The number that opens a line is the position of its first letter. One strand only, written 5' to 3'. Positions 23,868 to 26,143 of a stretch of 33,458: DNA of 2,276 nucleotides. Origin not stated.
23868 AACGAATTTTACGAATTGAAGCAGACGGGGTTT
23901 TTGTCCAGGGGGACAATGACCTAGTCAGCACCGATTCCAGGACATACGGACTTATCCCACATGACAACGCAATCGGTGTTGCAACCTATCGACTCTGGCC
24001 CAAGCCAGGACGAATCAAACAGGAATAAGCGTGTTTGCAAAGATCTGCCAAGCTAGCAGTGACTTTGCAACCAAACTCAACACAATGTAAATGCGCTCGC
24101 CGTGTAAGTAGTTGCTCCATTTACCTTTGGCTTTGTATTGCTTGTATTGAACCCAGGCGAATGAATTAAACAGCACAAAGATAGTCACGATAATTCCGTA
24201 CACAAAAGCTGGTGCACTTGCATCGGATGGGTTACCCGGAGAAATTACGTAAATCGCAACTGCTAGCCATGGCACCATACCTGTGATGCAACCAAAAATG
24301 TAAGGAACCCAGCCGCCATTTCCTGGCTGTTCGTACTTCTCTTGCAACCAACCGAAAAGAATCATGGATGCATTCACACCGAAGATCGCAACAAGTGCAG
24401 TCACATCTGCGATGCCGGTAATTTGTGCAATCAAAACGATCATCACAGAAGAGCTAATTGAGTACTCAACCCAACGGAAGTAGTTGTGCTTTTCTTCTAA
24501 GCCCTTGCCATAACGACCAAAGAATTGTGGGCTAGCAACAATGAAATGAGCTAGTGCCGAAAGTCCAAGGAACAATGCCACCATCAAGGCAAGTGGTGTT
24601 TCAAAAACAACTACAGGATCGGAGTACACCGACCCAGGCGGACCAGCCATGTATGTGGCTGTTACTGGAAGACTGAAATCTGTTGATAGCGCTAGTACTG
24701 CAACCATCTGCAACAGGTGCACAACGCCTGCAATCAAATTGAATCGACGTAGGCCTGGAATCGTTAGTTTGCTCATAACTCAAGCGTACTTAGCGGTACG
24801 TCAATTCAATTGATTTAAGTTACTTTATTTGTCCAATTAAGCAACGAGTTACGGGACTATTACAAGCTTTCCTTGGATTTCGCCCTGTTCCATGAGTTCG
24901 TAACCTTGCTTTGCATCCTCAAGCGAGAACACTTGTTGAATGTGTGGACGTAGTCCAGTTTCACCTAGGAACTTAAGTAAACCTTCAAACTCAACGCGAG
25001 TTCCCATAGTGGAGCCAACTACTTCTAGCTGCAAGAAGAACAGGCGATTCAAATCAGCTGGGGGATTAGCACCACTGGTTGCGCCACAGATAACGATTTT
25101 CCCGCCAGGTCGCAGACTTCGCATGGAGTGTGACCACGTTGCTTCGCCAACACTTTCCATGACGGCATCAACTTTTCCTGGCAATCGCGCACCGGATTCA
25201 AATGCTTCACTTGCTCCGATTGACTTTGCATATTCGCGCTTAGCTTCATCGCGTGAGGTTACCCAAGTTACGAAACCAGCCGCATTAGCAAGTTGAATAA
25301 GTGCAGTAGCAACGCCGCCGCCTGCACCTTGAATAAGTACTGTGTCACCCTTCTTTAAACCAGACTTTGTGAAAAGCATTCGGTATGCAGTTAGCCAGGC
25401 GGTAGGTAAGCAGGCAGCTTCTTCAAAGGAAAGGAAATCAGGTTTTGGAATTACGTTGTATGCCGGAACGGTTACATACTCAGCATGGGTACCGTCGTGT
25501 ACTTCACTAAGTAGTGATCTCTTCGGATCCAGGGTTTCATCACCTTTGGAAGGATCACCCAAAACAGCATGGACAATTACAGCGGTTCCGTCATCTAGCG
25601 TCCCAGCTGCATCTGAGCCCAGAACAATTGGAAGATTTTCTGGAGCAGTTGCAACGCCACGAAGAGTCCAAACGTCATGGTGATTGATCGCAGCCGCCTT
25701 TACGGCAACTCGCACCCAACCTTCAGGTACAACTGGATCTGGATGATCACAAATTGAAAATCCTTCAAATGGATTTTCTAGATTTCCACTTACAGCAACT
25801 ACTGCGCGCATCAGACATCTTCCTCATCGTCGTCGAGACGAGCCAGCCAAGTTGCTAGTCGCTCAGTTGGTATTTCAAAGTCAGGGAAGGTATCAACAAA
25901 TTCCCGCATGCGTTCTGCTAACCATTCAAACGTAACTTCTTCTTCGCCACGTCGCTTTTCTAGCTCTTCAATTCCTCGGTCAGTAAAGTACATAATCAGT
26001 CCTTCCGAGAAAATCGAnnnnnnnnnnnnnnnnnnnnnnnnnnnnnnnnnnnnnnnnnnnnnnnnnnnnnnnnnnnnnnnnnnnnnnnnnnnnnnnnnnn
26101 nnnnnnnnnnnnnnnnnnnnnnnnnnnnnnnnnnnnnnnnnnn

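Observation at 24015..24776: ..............: 7-TM retinal-lysine protein with topology inverted relative to type-1 rhodopsins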

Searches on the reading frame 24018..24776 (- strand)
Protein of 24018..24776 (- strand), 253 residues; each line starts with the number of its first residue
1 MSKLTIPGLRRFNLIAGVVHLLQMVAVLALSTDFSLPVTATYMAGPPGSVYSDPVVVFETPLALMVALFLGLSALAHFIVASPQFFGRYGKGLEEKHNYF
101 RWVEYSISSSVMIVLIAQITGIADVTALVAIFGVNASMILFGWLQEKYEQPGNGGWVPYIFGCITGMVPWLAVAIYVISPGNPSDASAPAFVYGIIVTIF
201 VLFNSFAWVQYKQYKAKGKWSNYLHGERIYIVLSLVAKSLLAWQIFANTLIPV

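Call 3: search_protein_families(library=pfam, proteins=[window:24018-24776:-], max_evalue=1)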
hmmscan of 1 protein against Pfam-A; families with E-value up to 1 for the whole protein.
window:24018-24776:- (253 aa): 2 families
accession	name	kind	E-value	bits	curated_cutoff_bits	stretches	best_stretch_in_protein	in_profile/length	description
PF18761.7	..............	-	3e-98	328.4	26.7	1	9-250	1-242/242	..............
PF01036.24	Bac_rhodopsin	-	0.033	14.1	24.6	1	97-239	67-211/224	Bacteriorhodopsin-like protein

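Call 4: search_solved_structures(query=window:24018-24776:-, show_alignments=3, max_evalue=0.01)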
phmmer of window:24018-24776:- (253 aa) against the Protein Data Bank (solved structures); distinct sequences matched with E-value up to 0.01: 6.
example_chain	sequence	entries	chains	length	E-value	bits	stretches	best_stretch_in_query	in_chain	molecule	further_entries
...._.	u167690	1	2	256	8.3e-112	375.8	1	6-252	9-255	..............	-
6su3_X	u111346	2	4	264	9.2e-112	375.6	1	6-252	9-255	48C12 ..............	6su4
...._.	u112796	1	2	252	1.5e-110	371.7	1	6-251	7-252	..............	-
6is6_A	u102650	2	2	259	5.4e-58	199.5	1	9-252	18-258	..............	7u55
7clj_A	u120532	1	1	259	1.2e-57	198.3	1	9-252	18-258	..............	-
9vfc_A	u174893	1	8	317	7.5e-39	136.8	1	12-249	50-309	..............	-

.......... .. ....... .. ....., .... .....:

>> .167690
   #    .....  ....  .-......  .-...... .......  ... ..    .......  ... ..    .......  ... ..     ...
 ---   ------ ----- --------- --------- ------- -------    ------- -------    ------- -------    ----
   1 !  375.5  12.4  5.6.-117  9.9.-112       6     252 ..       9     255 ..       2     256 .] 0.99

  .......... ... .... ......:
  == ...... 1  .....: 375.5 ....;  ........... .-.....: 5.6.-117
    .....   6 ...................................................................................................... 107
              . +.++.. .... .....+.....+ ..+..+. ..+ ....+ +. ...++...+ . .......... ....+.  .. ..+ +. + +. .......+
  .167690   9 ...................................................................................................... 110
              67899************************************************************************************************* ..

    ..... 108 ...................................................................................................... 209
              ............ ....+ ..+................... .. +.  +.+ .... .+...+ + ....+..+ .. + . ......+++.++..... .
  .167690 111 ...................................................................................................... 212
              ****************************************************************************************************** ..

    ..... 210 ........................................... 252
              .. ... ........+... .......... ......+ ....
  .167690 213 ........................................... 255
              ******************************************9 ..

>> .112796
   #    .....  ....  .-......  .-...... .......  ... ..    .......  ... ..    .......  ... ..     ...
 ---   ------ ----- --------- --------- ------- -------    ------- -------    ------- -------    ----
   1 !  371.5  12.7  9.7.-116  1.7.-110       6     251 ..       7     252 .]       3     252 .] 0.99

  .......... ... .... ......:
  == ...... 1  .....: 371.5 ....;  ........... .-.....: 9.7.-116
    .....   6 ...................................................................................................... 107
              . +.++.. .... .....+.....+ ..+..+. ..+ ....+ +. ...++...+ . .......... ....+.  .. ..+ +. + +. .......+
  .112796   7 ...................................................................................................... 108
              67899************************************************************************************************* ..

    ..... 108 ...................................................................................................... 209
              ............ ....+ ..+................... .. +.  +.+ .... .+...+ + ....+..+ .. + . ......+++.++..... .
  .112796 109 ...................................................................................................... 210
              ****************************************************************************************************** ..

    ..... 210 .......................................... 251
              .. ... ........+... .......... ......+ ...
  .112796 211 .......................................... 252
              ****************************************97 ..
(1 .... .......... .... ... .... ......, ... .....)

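Call 5: search_protein_families(library=ncbifam, proteins=[window:24018-24776:-], max_evalue=1)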
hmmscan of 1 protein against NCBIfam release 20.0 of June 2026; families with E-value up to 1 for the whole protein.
window:24018-24776:- (253 aa): 1 family
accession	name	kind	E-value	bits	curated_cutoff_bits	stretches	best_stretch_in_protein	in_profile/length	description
NF038020.1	HeR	equivalog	4.7e-103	344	100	1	9-250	1-244/244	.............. HeR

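Call 15: list_cluster_members(proteins=[window:24018-24776:-])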
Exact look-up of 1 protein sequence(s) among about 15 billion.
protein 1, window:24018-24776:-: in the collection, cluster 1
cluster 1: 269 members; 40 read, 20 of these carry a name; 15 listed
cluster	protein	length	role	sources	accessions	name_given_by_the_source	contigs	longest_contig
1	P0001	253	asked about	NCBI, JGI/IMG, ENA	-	hypothetical protein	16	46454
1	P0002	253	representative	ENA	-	-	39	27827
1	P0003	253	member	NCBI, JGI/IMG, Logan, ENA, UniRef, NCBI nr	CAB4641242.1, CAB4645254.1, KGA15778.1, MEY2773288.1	unannotated protein [freshwater metagenome] | hypothetical protein | Unannotated protein n=1 Tax=freshwater metagenome TaxID=449393 RepID=A0A094SCD0_9ZZZZ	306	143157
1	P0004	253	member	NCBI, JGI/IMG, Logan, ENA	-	hypothetical protein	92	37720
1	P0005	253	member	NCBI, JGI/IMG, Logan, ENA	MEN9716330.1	MAG: hypothetical protein RLZZ483_305 [Actinomycetota bacterium] | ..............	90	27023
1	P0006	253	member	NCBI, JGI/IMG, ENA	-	hypothetical protein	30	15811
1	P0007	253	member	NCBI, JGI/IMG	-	hypothetical protein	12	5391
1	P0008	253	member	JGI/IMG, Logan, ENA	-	hypothetical protein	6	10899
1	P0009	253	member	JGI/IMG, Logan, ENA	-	hypothetical protein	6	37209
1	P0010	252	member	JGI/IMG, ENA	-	hypothetical protein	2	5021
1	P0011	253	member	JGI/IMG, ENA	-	hypothetical protein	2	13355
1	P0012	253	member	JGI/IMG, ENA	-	hypothetical protein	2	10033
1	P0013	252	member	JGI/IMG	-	hypothetical protein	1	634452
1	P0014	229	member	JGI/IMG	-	hypothetical protein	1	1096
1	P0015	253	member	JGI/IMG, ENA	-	hypothetical protein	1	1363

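Call 16: find_encoding_contigs(protein=window:24018-24776:-, flank=10000, max_places=8)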
Protein window:24018-24776:- (253 aa): 18 contigs read that carry it; 8 places shown.
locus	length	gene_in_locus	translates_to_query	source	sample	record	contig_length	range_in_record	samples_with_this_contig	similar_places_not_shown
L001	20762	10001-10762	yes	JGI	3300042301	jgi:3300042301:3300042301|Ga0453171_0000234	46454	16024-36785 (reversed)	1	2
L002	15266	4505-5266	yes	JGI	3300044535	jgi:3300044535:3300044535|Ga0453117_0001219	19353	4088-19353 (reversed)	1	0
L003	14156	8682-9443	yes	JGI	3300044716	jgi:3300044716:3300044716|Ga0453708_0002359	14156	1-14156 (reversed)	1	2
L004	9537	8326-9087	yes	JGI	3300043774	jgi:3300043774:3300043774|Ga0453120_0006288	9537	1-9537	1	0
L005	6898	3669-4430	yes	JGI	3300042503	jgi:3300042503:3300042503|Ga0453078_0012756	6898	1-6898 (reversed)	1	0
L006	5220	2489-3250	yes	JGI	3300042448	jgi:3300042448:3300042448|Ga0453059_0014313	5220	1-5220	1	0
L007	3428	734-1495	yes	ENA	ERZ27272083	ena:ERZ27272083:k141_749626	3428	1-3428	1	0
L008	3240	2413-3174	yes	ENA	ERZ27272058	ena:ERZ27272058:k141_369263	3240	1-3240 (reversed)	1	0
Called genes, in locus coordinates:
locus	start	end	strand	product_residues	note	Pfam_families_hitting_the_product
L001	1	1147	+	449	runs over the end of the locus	PF00202:Aminotran_3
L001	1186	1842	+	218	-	PF02557:VanY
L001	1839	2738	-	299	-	PF13354:Beta-lactamase2 (weak)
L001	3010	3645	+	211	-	PF04973:NMN_transporter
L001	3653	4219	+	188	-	PF13191:AAA_16 (weak), PF20720:nSTAND3 (weak), PF13238:AAA_18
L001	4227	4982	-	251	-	PF00106:adh_short, PF08659:KR, PF13561:adh_short_C2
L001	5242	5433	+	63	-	-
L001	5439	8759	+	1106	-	PF00198:2-oxoacid_dh, PF00676:E1_dh, PF02779:Transket_pyr, PF16870:OxoGdeHyase_C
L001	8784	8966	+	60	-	PF19599:DUF6104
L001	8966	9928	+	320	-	PF08240:ADH_N, PF00107:ADH_zinc_N, PF13602:ADH_zinc_N_2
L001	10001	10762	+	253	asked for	PF18761:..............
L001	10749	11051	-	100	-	PF00717:Peptidase_S24 (weak), PF10502:Peptidase_S26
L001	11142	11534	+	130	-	PF09055:Sod_Ni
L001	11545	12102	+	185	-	PF00583:Acetyltransf_1, PF13673:Acetyltransf_10, PF13508:Acetyltransf_7, PF08445:FR47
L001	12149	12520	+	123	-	PF13581:HATPase_c_2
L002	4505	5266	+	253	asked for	PF18761:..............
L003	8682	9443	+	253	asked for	PF18761:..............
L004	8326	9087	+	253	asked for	PF18761:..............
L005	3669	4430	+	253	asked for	PF18761:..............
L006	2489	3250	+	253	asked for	PF18761:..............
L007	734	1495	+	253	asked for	PF18761:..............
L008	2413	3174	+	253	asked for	PF18761:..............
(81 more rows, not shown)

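Call 17: find_related_loci(query=window:24018-24776:-, collection=genome_contigs, flank=6000)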
Query window:24018-24776:- (253 aa) in genome_contigs; peptide patterns used: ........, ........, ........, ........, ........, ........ (x = any residue, [..] = any of these).
341 stretches matched a pattern; 178 encode a relative of the query (tblastn E <= 1e-3); the best 80 are kept; 80 distinct loci.
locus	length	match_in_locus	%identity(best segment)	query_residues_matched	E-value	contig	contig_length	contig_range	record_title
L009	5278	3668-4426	99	1-253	2e-168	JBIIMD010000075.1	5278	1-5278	MAG: Candidatus Nanopelagicales bacterium isolate ME2002-06-05pf_3300043568_group1_bin45 Rohwer_bin376_scaffold_14003_c1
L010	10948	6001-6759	98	1-253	6e-165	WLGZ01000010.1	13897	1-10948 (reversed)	MAG: Actinomycetota bacterium isolate UFOp-RE-4nov15-112 RE-4nov15-112-c10, whole genome shotgun sequence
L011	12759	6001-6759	98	1-253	6e-165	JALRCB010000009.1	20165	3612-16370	MAG: Candidatus Nanopelagicales bacterium isolate HQM.3 NODE_9_length_20165_cov_3.894713, whole genome shotgun sequence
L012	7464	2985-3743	98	1-253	2e-165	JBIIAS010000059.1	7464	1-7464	MAG: Candidatus Nanopelagicales bacterium isolate ME2000-06-06pf_3300042549_group1_bin177 Rohwer_bin373_scaffold_8808_c1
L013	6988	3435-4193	98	1-253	3e-165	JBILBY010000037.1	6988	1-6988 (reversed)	MAG: Candidatus Nanopelagicales bacterium isolate ME2016-06-13_3300042447_group7_bin147 Rohwer_bin382_scaffold_5133_c2,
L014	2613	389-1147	97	1-253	7e-175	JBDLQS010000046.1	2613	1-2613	MAG: Actinomycetota bacterium isolate icacos_2019_sw_WHONDRS-S19S_0094_B_bin.102 scaffold_1218645, whole genome shotgun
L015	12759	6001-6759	97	1-253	2e-164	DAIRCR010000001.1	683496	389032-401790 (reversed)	MAG TPA_asm: Candidatus Nanopelagicales bacterium isolate CTOTU2214 NODE_2_length_683496_cov_8.552795, whole genome shot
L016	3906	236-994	97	1-253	1e-169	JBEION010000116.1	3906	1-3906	MAG: Candidatus Nanopelagicales bacterium isolate Sample-106-S6-bin-12 Sample_106_S6-bin_12-k141_849944, whole genome sh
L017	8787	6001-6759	95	1-253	1e-160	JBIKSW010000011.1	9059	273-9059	MAG: Candidatus Nanopelagicales bacterium isolate ME2015-07-01_3300042455_group6_bin3 Rohwer_bin380_scaffold_6425_c1, wh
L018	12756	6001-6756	94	1-252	2e-158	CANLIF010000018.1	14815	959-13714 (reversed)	MAG: Actinobacteria bacterium isolate TE-Jun18-233 genome assembly, contig: TE-Jun18-C5501, whole genome shotgun sequenc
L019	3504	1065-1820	92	1-252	2e-162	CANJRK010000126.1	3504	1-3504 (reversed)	MAG: Actinobacteria bacterium isolate RH-23may17-525 genome assembly, contig: RH-23may17-C249393, whole genome shotgun s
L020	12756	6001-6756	92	1-252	9e-156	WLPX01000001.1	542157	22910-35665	MAG: Actinomycetota bacterium isolate UFOp-RH-26jul17-237 RH-26jul17-237-c1, whole genome shotgun sequence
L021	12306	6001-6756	91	1-252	1e-153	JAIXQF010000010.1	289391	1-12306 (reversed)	MAG: Actinomycetales bacterium isolate C4_MAG_00016 pond_C4_MAG_00016_000000000002, whole genome shotgun sequence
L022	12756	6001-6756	90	1-252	1e-151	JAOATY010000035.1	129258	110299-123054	MAG: Candidatus Nanopelagicales bacterium isolate AF21_PE0_T1_S7_48_15 T1_S7_53_length_129258_cov_8, whole genome shotgu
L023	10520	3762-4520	88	1-253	1e-150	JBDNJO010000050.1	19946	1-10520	MAG: Candidatus Nanopelagicales bacterium isolate metabat2.80.ELB k141_322406, whole genome shotgun sequence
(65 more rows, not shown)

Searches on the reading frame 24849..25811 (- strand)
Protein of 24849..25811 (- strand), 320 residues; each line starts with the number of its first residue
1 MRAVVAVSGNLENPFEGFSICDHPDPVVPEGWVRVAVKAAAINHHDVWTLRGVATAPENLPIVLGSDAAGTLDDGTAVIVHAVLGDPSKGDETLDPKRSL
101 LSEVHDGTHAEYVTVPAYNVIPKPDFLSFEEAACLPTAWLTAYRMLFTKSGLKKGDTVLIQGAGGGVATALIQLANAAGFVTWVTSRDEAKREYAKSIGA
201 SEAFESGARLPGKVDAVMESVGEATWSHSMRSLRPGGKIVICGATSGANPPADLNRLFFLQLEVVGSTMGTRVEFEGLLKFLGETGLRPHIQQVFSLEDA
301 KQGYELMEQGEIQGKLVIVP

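Call 9: search_protein_families(library=pfam, proteins=[window:24849-25811:-], max_evalue=0.001)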
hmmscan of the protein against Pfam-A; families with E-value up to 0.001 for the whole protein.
window:24849-25811:- (320 aa): 3 families
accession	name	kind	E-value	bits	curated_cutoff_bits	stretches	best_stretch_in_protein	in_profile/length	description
PF00107.32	ADH_zinc_N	-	2.6e-22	79.6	31.8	1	166-282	1-127/129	Zinc-binding dehydrogenase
PF13602.12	ADH_zinc_N_2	-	7.6e-16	59.7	27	1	202-318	12-134/134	Zinc-binding dehydrogenase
PF08240.17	ADH_N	-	1.9e-11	44.5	23.5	1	30-125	2-104/104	Alcohol dehydrogenase GroES-like domain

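Call 10: search_protein_families(library=ncbifam, proteins=[window:24849-25811:-], max_evalue=0.001)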
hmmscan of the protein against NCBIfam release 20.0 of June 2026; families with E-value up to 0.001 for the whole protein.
window:24849-25811:- (320 aa): 24 families
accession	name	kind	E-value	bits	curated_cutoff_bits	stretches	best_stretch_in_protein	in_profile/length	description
TIGR02824.1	quinone_pig3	subfamily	1.7e-42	145.6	296.8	1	19-318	16-323/325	putative NAD(P)H quinone oxidoreductase, PIG3 family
TIGR01751.1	crot-CoA-red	equivalog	4.7e-39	134.2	378.55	2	24-203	31-238/398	crotonyl-CoA carboxylase/reductase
NF010344.0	PRK13771.1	subfamily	4.1e-38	131.2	349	1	12-318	7-331/334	putative alcohol dehydrogenase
NF041172.1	AcrlCoa_red_Thmprot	equivalog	2.9e-34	118.5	500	1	13-318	8-332/334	acryloyl-CoA reductase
TIGR02823.1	oxido_YhdH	subfamily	8.3e-26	90.6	297.25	1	28-318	24-322/324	acrylyl-CoA reductase family protein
TIGR02817.1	adh_fam_1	subfamily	1.8e-18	67.1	284.05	1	23-217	22-212/336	zinc-binding alcohol dehydrogenase family protein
NF008024.0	PRK10754.1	subfamily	2.7e-18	66.1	348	1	31-319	29-326/327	NADPH:quinone reductase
TIGR02822.1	adh_fam_2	subfamily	5.9e-17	61.7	283.5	1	89-319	101-329/329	zinc-binding alcohol dehydrogenase family protein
NF006940.0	PRK09422.1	equivalog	8.1e-17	61.2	344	1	104-318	112-333/338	alcohol dehydrogenase AdhP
NF051456.1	acrylyl_AcuI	equivalog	8.9e-17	60.9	440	1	26-318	23-322/325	acrylyl-CoA reductase (NADPH)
NF047908.1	AldhRedAhr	equivalog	1.2e-15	57.2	470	1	104-317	117-332/335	NADPH-dependent aldehyde reductase Ahr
TIGR03989.1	Rxyl_3153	subfamily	3.3e-14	52.9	440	1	105-311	137-362/370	NDMA-dependent alcohol dehydrogenase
NF041183.1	Pks2_ls1_myc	equivalog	5.4e-13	46.7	2400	1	30-206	1432-1596/2086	sulfolipid-1 biosynthesis phthioceranic/hydroxyphthioceranic acid synthase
NF003808.0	PRK05396.1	equivalog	2e-12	46.7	380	1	90-318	102-338/341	L-threonine 3-dehydrogenase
TIGR00692.1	tdh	equivalog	8.8e-10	38.1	458.35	1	105-319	115-339/340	L-threonine 3-dehydrogenase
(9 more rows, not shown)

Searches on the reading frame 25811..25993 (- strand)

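Call 9: search_protein_families(library=pfam, proteins=[window:25811-25993:-], max_evalue=0.001)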
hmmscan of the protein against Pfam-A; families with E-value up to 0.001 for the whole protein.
window:25811-25993:- (60 aa): 1 family
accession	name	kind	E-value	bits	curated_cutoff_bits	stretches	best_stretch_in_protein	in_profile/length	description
PF19599.4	DUF6104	-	1.2e-33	115.5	27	1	1-58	1-58/58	Family of unknown function (DUF6104)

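Call 10: search_protein_families(library=ncbifam, proteins=[window:25811-25993:-], max_evalue=0.001)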
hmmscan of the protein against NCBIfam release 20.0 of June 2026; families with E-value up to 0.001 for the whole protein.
window:25811-25993:- (60 aa): 0 families
